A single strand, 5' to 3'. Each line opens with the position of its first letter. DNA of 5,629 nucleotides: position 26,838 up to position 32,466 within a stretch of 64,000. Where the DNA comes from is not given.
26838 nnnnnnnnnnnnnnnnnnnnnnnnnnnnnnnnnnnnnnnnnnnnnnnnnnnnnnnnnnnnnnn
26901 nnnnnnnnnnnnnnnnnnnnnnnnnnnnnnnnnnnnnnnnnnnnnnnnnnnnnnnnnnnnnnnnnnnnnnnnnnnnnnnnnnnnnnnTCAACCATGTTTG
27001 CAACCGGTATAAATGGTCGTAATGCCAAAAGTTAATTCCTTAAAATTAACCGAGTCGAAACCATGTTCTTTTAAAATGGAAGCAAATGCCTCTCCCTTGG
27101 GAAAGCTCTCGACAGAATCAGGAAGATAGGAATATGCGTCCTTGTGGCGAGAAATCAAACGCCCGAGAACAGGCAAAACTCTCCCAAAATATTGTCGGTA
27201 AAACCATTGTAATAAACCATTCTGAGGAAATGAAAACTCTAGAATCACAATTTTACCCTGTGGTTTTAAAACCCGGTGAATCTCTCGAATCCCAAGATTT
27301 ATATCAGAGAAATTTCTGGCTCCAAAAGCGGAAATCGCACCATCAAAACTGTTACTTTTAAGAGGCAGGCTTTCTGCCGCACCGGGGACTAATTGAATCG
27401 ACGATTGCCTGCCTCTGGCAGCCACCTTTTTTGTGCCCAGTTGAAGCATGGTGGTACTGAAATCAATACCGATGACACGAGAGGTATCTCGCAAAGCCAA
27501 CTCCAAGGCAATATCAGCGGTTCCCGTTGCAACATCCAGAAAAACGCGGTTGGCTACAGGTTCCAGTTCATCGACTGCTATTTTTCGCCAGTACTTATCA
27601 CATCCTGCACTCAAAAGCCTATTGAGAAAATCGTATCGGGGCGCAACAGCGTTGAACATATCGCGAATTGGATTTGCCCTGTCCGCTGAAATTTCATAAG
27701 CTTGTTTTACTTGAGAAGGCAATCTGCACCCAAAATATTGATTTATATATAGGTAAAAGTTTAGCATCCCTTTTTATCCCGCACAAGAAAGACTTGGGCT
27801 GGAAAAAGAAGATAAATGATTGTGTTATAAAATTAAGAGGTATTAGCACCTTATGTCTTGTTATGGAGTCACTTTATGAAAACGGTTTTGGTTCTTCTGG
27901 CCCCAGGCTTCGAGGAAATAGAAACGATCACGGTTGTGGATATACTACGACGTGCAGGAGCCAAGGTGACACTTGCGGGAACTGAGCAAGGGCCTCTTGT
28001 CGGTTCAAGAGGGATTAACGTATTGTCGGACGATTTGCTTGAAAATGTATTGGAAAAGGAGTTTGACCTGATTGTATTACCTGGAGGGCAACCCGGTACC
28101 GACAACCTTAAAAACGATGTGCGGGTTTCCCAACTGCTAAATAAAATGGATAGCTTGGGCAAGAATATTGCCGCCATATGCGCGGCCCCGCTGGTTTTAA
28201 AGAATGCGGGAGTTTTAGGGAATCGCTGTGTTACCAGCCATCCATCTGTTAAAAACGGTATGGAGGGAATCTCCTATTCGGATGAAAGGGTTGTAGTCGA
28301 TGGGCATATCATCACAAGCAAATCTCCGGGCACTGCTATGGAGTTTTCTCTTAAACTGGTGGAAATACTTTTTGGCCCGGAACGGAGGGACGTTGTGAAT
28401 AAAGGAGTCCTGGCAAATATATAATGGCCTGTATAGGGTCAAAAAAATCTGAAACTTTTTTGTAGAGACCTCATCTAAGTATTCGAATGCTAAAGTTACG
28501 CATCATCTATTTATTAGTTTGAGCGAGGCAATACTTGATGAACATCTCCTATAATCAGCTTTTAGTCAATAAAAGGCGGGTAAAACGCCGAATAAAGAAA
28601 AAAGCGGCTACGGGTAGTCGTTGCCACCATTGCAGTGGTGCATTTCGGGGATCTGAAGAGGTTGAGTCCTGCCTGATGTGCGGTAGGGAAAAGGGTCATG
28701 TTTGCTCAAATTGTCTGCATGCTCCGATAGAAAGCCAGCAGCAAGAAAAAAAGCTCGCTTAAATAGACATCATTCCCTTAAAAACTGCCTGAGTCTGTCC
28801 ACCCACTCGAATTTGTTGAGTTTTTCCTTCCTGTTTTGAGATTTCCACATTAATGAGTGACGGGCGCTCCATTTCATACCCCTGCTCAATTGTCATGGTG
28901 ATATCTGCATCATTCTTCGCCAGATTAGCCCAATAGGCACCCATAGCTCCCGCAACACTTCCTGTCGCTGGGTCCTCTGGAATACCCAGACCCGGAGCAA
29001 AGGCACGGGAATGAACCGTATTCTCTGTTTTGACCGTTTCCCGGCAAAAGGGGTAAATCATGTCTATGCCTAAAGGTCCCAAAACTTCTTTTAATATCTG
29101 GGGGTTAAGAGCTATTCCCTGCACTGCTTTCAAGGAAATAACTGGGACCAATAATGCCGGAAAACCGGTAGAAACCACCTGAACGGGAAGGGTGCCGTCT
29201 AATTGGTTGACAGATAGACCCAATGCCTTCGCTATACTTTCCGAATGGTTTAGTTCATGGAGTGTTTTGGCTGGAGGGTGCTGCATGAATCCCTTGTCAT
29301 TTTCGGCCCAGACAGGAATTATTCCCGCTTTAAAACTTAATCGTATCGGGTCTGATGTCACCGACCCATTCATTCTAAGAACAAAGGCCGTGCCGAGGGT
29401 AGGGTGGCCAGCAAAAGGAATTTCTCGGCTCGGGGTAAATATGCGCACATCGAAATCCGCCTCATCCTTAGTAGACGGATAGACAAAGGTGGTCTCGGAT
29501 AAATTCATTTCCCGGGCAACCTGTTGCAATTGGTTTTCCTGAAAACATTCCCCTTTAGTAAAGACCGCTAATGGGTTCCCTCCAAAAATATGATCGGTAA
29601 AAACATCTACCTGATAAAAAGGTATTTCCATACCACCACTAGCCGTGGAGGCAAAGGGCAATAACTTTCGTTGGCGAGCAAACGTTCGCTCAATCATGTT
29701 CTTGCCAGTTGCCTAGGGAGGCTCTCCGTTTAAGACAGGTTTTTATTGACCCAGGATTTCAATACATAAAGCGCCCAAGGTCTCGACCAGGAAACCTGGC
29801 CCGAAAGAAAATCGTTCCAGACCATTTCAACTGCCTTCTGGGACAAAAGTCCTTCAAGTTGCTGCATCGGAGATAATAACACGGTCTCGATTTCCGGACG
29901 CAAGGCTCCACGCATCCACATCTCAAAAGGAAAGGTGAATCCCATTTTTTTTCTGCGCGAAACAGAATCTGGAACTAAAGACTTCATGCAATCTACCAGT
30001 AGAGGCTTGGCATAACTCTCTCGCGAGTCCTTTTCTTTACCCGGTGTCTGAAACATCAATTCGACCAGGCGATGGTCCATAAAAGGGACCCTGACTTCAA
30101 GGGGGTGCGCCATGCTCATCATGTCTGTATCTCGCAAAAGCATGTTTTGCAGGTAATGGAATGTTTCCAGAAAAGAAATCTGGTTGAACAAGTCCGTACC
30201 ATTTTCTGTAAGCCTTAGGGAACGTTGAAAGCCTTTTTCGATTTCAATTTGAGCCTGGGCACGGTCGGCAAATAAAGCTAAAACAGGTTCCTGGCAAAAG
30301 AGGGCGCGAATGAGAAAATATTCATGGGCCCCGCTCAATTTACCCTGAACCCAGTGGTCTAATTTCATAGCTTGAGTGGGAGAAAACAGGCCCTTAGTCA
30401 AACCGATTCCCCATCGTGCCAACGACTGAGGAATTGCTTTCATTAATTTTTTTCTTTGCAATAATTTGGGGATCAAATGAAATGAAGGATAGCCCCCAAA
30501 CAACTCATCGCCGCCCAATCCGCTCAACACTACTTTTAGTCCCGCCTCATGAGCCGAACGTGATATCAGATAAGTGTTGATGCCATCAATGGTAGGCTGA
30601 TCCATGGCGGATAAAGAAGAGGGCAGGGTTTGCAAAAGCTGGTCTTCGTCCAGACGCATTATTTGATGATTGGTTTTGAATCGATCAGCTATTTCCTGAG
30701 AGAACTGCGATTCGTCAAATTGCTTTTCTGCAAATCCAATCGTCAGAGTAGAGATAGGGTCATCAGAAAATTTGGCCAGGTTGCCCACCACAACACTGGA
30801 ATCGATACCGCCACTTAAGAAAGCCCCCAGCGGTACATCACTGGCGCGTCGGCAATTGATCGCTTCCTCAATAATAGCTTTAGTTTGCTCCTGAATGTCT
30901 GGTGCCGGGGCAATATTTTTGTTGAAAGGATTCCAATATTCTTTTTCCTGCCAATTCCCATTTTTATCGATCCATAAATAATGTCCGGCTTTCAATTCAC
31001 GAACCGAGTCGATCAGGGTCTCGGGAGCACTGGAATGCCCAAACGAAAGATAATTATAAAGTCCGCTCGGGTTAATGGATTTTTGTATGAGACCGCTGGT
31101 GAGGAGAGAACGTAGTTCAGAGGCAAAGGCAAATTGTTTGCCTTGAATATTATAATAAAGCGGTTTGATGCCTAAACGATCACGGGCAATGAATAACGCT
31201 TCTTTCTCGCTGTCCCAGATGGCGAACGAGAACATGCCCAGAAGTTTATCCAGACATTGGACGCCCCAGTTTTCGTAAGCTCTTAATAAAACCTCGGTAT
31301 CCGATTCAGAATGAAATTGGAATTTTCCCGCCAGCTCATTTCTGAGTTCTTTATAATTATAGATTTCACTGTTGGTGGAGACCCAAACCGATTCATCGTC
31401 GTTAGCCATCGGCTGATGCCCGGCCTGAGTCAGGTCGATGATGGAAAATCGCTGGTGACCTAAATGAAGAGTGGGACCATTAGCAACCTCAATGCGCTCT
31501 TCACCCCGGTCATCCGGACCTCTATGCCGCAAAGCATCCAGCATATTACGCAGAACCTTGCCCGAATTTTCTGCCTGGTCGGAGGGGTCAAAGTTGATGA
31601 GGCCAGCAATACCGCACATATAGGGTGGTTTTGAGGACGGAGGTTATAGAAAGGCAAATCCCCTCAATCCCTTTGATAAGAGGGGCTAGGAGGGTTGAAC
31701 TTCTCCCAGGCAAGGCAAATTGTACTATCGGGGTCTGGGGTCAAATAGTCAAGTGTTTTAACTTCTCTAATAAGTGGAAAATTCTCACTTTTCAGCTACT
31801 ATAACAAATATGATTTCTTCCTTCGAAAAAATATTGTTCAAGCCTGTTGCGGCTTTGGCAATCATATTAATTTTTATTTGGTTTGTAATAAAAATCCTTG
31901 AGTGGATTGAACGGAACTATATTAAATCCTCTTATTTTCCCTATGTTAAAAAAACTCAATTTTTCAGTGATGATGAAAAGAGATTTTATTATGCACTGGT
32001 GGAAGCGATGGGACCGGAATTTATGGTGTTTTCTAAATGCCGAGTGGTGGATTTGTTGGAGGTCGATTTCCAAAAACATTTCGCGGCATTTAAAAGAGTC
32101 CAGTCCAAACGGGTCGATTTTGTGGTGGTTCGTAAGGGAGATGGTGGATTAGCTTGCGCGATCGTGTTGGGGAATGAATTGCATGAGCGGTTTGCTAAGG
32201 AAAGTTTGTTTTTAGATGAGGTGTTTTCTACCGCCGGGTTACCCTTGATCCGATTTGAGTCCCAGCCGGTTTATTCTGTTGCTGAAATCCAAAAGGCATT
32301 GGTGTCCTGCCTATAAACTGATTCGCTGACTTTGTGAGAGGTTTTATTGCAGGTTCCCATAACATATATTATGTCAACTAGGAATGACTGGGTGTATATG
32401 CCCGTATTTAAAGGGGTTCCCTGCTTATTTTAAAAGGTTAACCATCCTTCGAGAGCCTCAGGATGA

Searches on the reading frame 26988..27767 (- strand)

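Call 37: search_protein_families(library=pfam, proteins=[window:26988-27767:-], max_evalue=0.00001)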
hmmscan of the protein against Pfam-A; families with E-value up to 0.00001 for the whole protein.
window:26988-27767:- (259 aa): 5 families
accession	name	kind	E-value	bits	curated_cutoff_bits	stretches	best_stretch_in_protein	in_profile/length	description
PF01209.24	Ubie_methyltran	-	1.1e-59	202.1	20.1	1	34-257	9-233/233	ubiE/COQ5 methyltransferase family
PF08241.18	Methyltransf_11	-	1.7e-18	67.4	21.2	1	77-175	1-95/95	Methyltransferase domain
PF13649.12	Methyltransf_25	-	6.4e-17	62.5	27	1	77-171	2-97/97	Methyltransferase domain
PF13847.12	Methyltransf_31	-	1.5e-13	51.1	27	1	73-179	4-113/145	Methyltransferase domain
PF08242.18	Methyltransf_12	-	9.8e-08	33.1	30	1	77-173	1-98/98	Methyltransferase domain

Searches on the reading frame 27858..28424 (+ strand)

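Call 37: search_protein_families(library=pfam, proteins=[window:27858-28424:+], max_evalue=0.00001)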
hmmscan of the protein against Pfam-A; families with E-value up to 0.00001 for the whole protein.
window:27858-28424:+ (188 aa): 1 family
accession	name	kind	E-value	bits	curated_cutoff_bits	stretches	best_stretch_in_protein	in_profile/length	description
PF01965.30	DJ-1_PfpI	-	3.2e-49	167.3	26.6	1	8-169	1-164/165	DJ-1/PfpI family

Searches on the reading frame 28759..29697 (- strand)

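Call 37: search_protein_families(library=pfam, proteins=[window:28759-29697:-], max_evalue=0.00001)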
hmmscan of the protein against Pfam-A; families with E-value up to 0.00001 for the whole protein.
window:28759-29697:- (312 aa): 1 family
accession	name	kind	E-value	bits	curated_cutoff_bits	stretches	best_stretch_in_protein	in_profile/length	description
PF02567.21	PhzC-PhzF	-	6.1e-68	229.8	27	1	30-308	1-281/281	Phenazine biosynthesis-like protein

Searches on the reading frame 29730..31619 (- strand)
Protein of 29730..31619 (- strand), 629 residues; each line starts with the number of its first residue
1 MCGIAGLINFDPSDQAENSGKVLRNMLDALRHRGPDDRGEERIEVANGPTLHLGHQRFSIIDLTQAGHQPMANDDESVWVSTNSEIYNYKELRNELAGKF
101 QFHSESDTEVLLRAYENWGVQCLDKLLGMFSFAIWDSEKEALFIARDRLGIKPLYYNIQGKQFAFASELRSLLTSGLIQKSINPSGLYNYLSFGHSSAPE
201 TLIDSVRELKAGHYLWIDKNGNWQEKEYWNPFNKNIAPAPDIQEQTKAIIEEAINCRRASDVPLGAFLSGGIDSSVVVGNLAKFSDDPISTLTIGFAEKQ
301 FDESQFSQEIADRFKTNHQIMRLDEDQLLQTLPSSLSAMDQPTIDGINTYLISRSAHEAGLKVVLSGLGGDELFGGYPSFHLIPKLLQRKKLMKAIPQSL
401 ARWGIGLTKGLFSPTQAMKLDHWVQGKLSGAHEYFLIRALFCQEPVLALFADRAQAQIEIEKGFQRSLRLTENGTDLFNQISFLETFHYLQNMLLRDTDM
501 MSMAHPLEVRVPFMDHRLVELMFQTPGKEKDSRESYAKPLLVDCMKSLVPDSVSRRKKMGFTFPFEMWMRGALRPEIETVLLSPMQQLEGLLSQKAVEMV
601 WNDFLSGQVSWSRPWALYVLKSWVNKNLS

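Call 37: search_protein_families(library=pfam, proteins=[window:29730-31619:-], max_evalue=0.00001)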
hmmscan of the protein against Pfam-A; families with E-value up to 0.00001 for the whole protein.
window:29730-31619:- (629 aa): 3 families
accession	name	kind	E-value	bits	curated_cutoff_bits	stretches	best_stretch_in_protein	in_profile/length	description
PF00733.27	Asn_synthase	-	3.8e-79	267.3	21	1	248-623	4-352/354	Asparagine synthase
PF13537.11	GATase_7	-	2.8e-44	150.5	25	1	55-173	1-122/123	Glutamine amidotransferase domain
PF13522.11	GATase_6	-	2.7e-41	141.1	27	1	50-168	11-130/130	Glutamine amidotransferase domain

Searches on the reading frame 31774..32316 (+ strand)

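Call 38: search_protein_families(library=pfam, proteins=[window:31774-32316:+], max_evalue=0.00001)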
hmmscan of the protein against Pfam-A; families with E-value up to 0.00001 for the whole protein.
window:31774-32316:+ (180 aa): 1 family
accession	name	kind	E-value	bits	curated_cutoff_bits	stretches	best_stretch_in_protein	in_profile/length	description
PF10881.14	DUF2726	-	2.2e-19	69.9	24.7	1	62-176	3-123/126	Protein of unknown function (DUF2726)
